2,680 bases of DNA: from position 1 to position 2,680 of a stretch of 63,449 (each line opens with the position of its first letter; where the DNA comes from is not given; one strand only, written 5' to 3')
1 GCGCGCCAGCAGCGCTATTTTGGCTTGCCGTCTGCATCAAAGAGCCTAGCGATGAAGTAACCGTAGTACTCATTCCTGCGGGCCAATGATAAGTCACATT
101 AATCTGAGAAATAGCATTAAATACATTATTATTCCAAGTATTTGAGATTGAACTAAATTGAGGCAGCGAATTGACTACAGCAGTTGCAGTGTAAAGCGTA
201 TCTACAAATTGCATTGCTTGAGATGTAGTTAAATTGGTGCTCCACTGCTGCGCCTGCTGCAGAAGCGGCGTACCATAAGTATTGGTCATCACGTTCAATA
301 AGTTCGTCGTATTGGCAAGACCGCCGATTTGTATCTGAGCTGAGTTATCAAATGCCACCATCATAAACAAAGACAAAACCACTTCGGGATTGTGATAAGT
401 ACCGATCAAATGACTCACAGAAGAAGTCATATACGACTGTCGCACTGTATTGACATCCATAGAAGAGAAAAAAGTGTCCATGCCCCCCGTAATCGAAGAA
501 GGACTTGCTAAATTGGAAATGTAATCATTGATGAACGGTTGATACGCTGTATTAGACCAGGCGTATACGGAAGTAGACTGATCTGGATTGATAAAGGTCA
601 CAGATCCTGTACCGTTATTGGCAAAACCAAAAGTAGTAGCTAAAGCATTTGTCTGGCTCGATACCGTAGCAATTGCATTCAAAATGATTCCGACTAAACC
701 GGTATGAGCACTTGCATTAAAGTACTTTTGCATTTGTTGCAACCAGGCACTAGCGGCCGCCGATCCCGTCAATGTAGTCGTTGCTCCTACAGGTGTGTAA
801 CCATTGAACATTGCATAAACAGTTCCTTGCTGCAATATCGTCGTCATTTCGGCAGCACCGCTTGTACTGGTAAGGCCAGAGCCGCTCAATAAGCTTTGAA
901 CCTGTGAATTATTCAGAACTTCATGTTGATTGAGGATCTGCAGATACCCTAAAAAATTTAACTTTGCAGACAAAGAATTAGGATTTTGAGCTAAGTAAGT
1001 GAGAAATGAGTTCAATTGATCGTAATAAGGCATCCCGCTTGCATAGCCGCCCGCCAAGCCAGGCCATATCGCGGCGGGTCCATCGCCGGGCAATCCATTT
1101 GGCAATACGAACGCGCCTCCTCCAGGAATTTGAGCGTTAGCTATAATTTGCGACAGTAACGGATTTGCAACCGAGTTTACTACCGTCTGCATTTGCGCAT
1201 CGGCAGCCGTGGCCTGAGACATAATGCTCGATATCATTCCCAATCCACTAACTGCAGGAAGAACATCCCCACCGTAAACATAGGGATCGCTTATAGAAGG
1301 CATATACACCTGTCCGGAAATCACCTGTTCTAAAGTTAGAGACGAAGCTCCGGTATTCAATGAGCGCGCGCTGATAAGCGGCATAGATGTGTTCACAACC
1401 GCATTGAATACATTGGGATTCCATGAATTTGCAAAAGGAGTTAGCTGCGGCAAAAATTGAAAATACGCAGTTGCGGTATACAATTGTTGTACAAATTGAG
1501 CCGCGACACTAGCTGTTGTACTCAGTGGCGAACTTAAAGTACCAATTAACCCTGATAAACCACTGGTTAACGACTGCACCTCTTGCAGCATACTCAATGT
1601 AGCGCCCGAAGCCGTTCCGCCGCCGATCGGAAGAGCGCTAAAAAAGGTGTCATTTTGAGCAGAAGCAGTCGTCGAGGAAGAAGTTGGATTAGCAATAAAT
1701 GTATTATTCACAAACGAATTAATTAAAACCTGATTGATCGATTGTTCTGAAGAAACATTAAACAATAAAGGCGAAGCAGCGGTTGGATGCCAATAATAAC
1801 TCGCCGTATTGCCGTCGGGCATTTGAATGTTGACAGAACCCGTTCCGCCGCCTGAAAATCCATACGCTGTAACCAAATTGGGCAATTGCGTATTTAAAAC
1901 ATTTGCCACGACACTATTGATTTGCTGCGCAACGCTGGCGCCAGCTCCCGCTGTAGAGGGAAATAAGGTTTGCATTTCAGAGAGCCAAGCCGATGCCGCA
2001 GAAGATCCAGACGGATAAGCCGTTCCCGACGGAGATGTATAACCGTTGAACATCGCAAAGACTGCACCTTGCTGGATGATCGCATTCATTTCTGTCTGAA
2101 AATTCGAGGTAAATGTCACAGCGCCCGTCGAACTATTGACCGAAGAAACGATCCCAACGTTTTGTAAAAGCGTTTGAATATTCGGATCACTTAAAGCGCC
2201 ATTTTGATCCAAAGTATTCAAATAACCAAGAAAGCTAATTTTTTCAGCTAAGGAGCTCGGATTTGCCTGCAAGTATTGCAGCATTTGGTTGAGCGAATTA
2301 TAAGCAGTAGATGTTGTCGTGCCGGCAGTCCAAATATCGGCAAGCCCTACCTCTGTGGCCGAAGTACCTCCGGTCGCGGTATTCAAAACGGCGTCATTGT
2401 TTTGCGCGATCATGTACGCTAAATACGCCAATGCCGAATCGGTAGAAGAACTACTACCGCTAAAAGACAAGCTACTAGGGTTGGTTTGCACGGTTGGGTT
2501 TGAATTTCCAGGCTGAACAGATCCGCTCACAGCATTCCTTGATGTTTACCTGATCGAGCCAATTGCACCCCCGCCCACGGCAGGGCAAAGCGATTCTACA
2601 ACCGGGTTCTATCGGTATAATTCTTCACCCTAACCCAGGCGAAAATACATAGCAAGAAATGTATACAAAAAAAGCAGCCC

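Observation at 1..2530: Hidden open-ended ORF: giant repeat protein missing from the ORF track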

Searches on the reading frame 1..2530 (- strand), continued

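Call 47: find_encoding_contigs(protein=P0014, flank=10000, max_places=3)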
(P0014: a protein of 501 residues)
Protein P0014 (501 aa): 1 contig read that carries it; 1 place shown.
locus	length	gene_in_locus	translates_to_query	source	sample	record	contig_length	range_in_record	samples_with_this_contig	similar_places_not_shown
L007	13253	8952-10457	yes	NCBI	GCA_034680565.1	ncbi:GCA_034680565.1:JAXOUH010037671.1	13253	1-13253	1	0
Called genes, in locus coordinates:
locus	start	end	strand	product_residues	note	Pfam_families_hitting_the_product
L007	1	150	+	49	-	?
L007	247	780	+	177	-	-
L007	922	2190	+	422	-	-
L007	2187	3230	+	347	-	-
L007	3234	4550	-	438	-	PF02874:ATP-synt_ab_N (faint), PF00006:ATP-synt_ab, PF18269:T3SS_ATPase_C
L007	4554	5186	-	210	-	PF09392:T3SS_needle_F (weak)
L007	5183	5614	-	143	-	-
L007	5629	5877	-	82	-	-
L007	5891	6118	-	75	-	PF17376:DUF5398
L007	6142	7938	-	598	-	PF16697:Yop-YscD_cpl, PF00498:FHA, PF16697:Yop-YscD_cpl, PF00498:FHA, PF23863:CdsD_PD1, PF22598:CdsD_PD2, PF23862:CdsD_C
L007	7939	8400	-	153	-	-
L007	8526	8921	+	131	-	-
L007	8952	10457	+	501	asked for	-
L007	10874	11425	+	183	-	-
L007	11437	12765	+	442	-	-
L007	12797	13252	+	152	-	?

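Call 48: list_cluster_members(proteins=[P0002, P0005, P0006, P0007, P0008, P0009, P0010, P0012, P0014, P0015])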
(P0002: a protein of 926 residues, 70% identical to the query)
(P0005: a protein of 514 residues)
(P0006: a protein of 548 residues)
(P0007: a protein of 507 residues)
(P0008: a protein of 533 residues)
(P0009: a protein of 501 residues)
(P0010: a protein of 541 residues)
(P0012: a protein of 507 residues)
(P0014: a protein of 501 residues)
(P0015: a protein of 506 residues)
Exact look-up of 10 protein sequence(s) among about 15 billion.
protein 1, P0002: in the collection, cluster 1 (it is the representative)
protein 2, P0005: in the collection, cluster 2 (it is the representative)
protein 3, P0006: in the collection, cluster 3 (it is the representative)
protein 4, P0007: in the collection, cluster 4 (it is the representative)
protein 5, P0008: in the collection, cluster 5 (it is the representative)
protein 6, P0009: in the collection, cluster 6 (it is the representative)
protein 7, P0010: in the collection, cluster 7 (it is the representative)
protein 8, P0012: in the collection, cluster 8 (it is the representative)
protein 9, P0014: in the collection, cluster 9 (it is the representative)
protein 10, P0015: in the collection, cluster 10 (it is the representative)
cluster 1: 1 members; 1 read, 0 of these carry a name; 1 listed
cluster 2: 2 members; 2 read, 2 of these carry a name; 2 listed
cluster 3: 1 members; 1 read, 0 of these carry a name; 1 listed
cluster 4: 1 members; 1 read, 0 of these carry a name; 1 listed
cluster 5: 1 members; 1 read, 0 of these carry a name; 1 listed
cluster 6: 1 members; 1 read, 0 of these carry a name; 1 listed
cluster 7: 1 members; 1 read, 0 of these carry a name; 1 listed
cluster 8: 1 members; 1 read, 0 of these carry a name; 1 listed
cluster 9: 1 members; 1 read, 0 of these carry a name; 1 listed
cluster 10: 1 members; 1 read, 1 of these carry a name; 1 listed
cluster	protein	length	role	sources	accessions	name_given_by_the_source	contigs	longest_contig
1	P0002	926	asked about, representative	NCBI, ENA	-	-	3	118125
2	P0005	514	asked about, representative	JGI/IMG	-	hypothetical protein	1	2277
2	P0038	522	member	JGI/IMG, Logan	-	hypothetical protein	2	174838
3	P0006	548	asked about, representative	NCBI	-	-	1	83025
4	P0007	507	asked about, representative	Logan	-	-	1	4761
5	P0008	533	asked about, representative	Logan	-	-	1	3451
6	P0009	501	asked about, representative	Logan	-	-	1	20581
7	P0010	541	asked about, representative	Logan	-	-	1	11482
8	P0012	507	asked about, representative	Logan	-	-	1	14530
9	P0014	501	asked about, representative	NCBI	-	-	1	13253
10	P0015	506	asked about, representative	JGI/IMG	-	hypothetical protein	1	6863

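Call 51: search_protein_families(library=pfam, proteins=[L007:8526-8921:+, L003:8761-9156:+, L003:9175-9996:+, L004:1707-2483:+, L005:4567-4953:+, L007:10874-11425:+, L007:11437-12765:+, L007:247-780:+, L007:922-2190:+, L007:2187-3230:+], max_evalue=0.1)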
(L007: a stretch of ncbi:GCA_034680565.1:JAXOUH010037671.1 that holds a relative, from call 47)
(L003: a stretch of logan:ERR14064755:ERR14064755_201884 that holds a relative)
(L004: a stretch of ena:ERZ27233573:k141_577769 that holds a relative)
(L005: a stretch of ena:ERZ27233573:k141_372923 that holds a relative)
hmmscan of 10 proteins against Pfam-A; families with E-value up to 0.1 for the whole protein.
L007:8526-8921:+ (131 aa): 7 families
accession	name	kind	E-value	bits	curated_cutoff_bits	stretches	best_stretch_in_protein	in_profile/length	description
PF07739.18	TipAS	-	0.0067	17.4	23.8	1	16-69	22-75/117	TipAS antibiotic-recognition domain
PF21041.3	XMAP215_CLASP_TOG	-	0.016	15.4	27.1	1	17-86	159-227/230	XMAP215/Dis1/CLASP, TOG domain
PF05443.17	ROS_MUCR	-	0.036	14.5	25.4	1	17-76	17-71/123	ROS/MUCR transcriptional regulator protein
PF21019.4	Spectrin_3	-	0.04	14.7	24.4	0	7-32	19-44/68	Spectrin-like repeat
PF08317.16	Spc7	-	0.064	13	34.5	0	19-74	66-121/196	Spc7 kinetochore protein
PF02900.23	LigB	-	0.075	12.5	26.3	1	18-71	198-252/269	Catalytic LigB subunit of aromatic ring-opening dioxygenase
PF19824.4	Tlp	-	0.096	13.4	25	0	22-60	11-45/70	Small, acid-soluble spore protein Tlp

L003:8761-9156:+ (131 aa): 8 families
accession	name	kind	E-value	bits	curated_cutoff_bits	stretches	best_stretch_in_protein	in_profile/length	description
PF08317.16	Spc7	-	0.00024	21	34.5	1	20-73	67-120/196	Spc7 kinetochore protein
PF21609.2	Toxofilin-like_dom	-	0.013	15.9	27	1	90-126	45-81/84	Toxofilin-like domain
PF11304.13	DUF3106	-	0.037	15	24.3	1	60-118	8-66/104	Protein of unknown function (DUF3106)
PF06761.17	IcmF-related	-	0.037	13.9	27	1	11-125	82-169/308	Intracellular multiplication and human macrophage-killing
PF02190.22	LON_substr_bdg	-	0.047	14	28.7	1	20-84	116-180/200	ATP-dependent protease La (LON) substrate-binding domain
PF18829.7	Importin_rep_6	-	0.057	14.2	23.9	1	16-79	18-83/110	Importin repeat 6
PF13612.12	DDE_Tnp_1_3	-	0.075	13.5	27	0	7-80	80-150/155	Transposase DDE domain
PF16344.10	FecR_C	-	0.082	13.4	24.4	0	41-78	23-60/70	FecR, C-terminal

L003:9175-9996:+ (273 aa): 0 families

L004:1707-2483:+ (258 aa): 1 family
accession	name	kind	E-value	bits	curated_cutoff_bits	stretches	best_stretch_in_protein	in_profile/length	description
PF03822.20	NAF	-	0.071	13.7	25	0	90-108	7-25/54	NAF domain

L005:4567-4953:+ (128 aa): 3 families
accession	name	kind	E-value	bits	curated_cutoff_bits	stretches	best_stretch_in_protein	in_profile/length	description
PF14643.11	DUF4455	-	0.019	14.1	30.4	1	23-68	248-293/469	Domain of unknown function (DUF4455)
PF02899.23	Phage_int_SAM_1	-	0.089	13.5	22.3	0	30-60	46-77/83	Phage integrase, N-terminal SAM-like domain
PF05443.17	ROS_MUCR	-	0.098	13.1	25.4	0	18-70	17-65/123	ROS/MUCR transcriptional regulator protein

L007:10874-11425:+ (183 aa): 0 families

L007:11437-12765:+ (442 aa): 1 family
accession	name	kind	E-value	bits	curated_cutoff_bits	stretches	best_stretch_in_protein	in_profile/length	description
PF20794.3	bPH_7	-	0.088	12.8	25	0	117-158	5-46/135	Bacterial PH domain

L007:247-780:+ (177 aa): 0 families

L007:922-2190:+ (422 aa): 3 families
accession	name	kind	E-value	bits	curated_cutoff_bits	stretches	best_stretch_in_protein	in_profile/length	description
PF15397.11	DUF4618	-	0.0037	17.2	34.9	1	80-197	60-179/258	Domain of unknown function (DUF4618)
PF06013.18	WXG100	-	0.059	14.1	27.3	0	94-177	5-83/86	Proteins of 100 residues with WXG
PF22453.1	TubZ-like_C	-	0.065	13.6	26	0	212-278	22-92/144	Tubulin/FtsZ-like protein TubZ-like, C-terminal domain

L007:2187-3230:+ (347 aa): 1 family
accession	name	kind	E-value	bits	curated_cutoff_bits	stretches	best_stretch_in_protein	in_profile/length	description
PF12937.12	F-box-like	-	0.011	16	24.3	1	31-68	3-41/47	F-box-like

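Call 60: find_encoding_contigs(protein=P0006, flank=10000, max_places=2)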
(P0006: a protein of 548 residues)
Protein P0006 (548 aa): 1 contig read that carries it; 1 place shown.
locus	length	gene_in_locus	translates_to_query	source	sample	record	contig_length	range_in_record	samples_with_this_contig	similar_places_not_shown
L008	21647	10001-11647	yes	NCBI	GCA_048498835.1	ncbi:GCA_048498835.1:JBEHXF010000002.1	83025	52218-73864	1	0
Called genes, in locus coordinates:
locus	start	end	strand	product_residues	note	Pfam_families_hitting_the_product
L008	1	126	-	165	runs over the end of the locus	PF16789:YscO-like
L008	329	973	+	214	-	-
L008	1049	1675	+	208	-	-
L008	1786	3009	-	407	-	PF00006:ATP-synt_ab, PF18269:T3SS_ATPase_C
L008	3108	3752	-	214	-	PF09392:T3SS_needle_F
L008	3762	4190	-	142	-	PF09613:HrpB1_HrpK (weak)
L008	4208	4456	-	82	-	-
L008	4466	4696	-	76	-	PF17376:DUF5398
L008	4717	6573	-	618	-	PF16697:Yop-YscD_cpl, PF00498:FHA, PF16697:Yop-YscD_cpl, PF00498:FHA, PF23863:CdsD_PD1, PF22598:CdsD_PD2, PF23862:CdsD_C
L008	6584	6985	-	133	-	-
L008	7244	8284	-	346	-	PF13310:Virulence_RhuM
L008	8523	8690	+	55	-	-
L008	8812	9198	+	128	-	-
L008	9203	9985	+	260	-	-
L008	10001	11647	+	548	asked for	-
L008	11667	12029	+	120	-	PF13340:DUF4096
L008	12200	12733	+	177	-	-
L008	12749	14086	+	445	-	-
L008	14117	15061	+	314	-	-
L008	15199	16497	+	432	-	-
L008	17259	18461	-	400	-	PF07690:MFS_1, PF00083:Sugar_tr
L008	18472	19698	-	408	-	PF06689:zf-C4_ClpX, PF00493:MCM (weak), PF01078:Mg_chelatase (faint), PF07724:AAA_2, PF00004:AAA, PF07728:AAA_5 (faint), PF10431:ClpB_D2-small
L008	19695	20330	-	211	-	PF00574:CLP_protease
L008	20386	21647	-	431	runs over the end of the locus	PF05697:Trigger_N, PF05698:Trigger_C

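Call 61: find_encoding_contigs(protein=P0038, flank=10000, max_places=2)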
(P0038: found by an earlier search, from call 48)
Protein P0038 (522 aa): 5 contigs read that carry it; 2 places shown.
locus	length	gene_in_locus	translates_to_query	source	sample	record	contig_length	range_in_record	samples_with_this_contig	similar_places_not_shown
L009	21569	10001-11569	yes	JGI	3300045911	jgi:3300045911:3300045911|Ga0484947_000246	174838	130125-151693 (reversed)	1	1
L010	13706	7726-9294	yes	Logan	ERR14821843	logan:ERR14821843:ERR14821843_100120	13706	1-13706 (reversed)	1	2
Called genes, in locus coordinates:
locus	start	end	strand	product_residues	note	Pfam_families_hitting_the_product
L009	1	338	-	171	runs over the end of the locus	PF02050:FliJ (faint), PF16789:YscO-like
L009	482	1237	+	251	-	-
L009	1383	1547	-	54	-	-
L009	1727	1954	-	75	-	-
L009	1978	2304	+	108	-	-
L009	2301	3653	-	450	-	PF00006:ATP-synt_ab, PF18269:T3SS_ATPase_C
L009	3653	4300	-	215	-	PF09392:T3SS_needle_F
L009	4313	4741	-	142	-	-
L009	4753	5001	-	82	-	-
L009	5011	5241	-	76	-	PF17376:DUF5398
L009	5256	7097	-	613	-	PF16697:Yop-YscD_cpl, PF00498:FHA, PF16697:Yop-YscD_cpl, PF00498:FHA, PF23863:CdsD_PD1, PF22598:CdsD_PD2, PF23862:CdsD_C, PF16537:T2SSB (faint)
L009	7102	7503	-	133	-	PF05932:CesT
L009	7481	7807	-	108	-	-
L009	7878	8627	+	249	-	-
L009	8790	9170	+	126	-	-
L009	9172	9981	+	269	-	-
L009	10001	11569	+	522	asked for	-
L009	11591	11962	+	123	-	PF13340:DUF4096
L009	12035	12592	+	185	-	-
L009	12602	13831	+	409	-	-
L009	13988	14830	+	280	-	-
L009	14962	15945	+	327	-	-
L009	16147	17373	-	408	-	PF06689:zf-C4_ClpX, PF00493:MCM (weak), PF01078:Mg_chelatase (faint), PF07724:AAA_2, PF00004:AAA, PF07728:AAA_5 (faint), PF10431:ClpB_D2-small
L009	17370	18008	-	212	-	PF00574:CLP_protease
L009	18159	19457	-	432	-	PF05697:Trigger_N, PF05698:Trigger_C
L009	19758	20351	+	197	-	-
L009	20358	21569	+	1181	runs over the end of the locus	PF08455:SNF2_assoc, PF00176:SNF2-rel_dom, PF00270:DEAD, PF04851:ResIII, PF00271:Helicase_C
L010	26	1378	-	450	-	PF00006:ATP-synt_ab, PF18269:T3SS_ATPase_C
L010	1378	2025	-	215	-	PF09392:T3SS_needle_F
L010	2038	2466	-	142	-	-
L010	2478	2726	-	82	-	-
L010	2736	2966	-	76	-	PF17376:DUF5398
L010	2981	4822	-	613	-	PF16697:Yop-YscD_cpl, PF00498:FHA, PF16697:Yop-YscD_cpl, PF00498:FHA, PF23863:CdsD_PD1, PF22598:CdsD_PD2, PF23862:CdsD_C, PF16537:T2SSB (faint)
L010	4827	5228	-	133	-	PF05932:CesT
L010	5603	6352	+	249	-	-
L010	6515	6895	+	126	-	-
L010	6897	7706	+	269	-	-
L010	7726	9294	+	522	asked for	-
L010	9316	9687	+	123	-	PF13340:DUF4096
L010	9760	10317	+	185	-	-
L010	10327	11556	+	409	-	-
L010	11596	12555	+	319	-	-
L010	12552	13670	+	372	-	-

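Call 62: search_protein_families(library=ncbifam, proteins=[L009:12035-12592:+, L009:12602-13831:+, L009:13988-14830:+, L009:14962-15945:+, L009:7878-8627:+, L009:8790-9170:+, L009:9172-9981:+, L009:11591-11962:+, L008:12200-12733:+, L008:12749-14086:+], max_evalue=1)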
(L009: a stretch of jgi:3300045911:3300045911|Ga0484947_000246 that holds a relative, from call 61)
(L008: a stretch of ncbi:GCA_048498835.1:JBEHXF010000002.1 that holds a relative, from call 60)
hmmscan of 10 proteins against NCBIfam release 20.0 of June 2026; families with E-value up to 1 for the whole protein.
L009:12035-12592:+ (185 aa): 0 families

L009:12602-13831:+ (409 aa): 1 family
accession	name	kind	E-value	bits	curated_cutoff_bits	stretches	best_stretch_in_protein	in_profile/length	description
NF047596.1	LIMLP_15305_fam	equivalog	0.091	12.6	210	1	314-392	93-171/175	LIMLP_15305 family protein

L009:13988-14830:+ (280 aa): 5 families
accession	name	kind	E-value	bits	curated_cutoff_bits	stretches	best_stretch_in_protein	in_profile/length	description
NF045487.1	ASRP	equivalog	0.01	14.4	300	1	114-261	138-283/593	archaea-specific SMC-related protein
NF038218.1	IcmG_DotF_IVB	equivalog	0.027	14.1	200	1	168-216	129-177/266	type IVB secretion system protein IcmG/DotF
NF004434.0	PRK05771.3-3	equivalog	0.16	10.4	777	1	115-210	169-265/686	V-type ATP synthase subunit I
NF045780.1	TrlF_fam_ATP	equivalog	0.2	10.3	350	1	102-237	598-732/944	TrlF family AAA-like ATPase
NF041388.1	DNAstvprot_Halo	equivalog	0.35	10.8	170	0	188-265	13-90/171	DNA starvation/stationary phase protection protein DpsA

L009:14962-15945:+ (327 aa): 1 family
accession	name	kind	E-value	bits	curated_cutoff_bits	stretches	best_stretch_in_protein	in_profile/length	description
TIGR03219.1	salicylate_mono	equivalog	0.11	11.1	446.35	1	14-127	298-410/414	salicylate 1-monooxygenase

L009:7878-8627:+ (249 aa): 0 families

L009:8790-9170:+ (126 aa): 2 families
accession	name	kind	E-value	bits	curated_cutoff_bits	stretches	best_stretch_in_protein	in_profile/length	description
TIGR02502.2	type_III_YscX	equivalog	0.013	15.8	30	1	7-73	54-121/122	type III secretion apparatus assembly protein SctX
NF033415.1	thiovirid_RiPP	subfamily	0.053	14.1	40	1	65-96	26-55/72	thioviridamide family RiPP peptide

L009:9172-9981:+ (269 aa): 0 families

L009:11591-11962:+ (123 aa): 1 family
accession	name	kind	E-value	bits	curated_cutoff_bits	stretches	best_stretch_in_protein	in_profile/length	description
NF033580.1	transpos_IS5_3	equivalog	4.6e-21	75.5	110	1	7-100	5-96/258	IS5 family transposase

L008:12200-12733:+ (177 aa): 0 families

L008:12749-14086:+ (445 aa): 2 families
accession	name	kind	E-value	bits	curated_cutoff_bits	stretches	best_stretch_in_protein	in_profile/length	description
NF058603.1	SCO2097_fam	equivalog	0.09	13.1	110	0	107-165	21-79/129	SCO2097 family morphological protein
NF009600.0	PRK13042.1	equivalog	0.16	11.5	485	1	205-261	12-65/291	superantigen-like protein SSL4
